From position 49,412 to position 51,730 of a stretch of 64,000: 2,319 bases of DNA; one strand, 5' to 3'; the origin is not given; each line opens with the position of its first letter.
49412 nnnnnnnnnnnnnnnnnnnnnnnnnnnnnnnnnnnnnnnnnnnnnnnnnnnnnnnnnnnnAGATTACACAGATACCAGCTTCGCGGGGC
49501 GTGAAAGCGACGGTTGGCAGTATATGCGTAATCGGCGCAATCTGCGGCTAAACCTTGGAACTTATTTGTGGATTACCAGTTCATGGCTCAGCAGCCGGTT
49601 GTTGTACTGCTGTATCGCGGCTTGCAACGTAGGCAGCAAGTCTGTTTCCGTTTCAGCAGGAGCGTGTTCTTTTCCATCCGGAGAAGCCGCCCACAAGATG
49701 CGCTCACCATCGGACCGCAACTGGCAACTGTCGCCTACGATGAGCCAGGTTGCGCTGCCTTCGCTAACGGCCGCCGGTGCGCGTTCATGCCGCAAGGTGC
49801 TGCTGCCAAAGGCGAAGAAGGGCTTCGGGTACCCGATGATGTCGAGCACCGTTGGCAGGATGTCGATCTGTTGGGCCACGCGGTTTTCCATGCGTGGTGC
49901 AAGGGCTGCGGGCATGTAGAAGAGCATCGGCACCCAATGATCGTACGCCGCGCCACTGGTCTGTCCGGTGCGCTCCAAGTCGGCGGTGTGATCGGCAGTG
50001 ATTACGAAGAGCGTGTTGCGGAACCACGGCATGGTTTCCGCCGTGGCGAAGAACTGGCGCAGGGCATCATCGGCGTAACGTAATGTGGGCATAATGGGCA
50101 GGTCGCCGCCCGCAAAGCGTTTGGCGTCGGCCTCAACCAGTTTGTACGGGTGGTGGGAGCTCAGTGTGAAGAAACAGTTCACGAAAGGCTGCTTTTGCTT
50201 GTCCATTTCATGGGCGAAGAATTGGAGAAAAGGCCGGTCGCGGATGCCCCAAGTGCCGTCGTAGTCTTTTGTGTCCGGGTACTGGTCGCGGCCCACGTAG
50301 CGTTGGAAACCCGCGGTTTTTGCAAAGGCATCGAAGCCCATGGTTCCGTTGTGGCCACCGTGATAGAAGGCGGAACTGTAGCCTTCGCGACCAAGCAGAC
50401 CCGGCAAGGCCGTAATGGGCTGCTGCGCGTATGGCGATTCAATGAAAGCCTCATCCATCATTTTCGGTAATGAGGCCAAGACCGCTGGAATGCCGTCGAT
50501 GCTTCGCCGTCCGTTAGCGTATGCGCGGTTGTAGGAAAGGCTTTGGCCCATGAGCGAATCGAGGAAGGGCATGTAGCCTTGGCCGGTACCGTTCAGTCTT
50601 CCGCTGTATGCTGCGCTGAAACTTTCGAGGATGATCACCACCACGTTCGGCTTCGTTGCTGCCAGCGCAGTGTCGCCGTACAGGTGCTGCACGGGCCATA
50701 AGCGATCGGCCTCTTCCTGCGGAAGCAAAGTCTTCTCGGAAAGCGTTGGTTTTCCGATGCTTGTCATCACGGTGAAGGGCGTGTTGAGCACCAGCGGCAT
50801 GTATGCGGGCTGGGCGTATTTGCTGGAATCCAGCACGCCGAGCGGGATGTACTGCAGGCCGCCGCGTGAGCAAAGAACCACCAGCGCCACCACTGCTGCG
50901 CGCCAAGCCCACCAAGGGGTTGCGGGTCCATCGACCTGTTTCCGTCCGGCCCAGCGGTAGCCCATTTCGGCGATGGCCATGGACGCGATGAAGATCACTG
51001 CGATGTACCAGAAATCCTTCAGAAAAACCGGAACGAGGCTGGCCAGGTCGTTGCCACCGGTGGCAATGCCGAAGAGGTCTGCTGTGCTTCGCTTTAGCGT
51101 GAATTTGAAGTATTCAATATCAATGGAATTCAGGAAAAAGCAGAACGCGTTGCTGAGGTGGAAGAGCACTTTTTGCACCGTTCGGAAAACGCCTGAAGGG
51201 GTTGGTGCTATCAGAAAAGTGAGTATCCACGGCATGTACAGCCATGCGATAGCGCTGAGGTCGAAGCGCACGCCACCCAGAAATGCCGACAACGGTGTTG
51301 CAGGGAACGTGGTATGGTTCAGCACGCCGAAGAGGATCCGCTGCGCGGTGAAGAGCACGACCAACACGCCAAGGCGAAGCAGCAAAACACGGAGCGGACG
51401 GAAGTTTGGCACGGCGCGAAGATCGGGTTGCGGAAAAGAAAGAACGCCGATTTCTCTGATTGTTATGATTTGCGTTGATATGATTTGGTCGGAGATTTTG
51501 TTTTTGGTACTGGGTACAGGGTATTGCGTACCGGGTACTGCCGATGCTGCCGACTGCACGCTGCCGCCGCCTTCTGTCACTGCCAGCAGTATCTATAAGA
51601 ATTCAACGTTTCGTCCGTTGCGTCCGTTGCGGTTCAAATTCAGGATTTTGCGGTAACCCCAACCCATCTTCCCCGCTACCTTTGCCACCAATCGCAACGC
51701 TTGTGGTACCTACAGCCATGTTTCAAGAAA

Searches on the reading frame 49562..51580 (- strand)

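Call 5: search_protein_families(library=pfam, max_evalue=1, proteins=[window:49562-51580:-])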
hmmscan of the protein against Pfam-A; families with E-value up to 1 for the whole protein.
window:49562-51580:- (672 aa): 3 families
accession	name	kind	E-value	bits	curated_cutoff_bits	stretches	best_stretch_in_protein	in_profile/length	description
PF00884.28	Sulfatase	-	5e-38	131.6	25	1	311-584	1-301/301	Sulfatase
PF01663.27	Phosphodiest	-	0.05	13.6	23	0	499-533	187-221/342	Type I phosphodiesterase / nucleotide pyrophosphatase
PF01462.23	LRRNT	-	0.16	12.1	25.8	1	232-248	10-26/28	Leucine rich repeat N-terminal domain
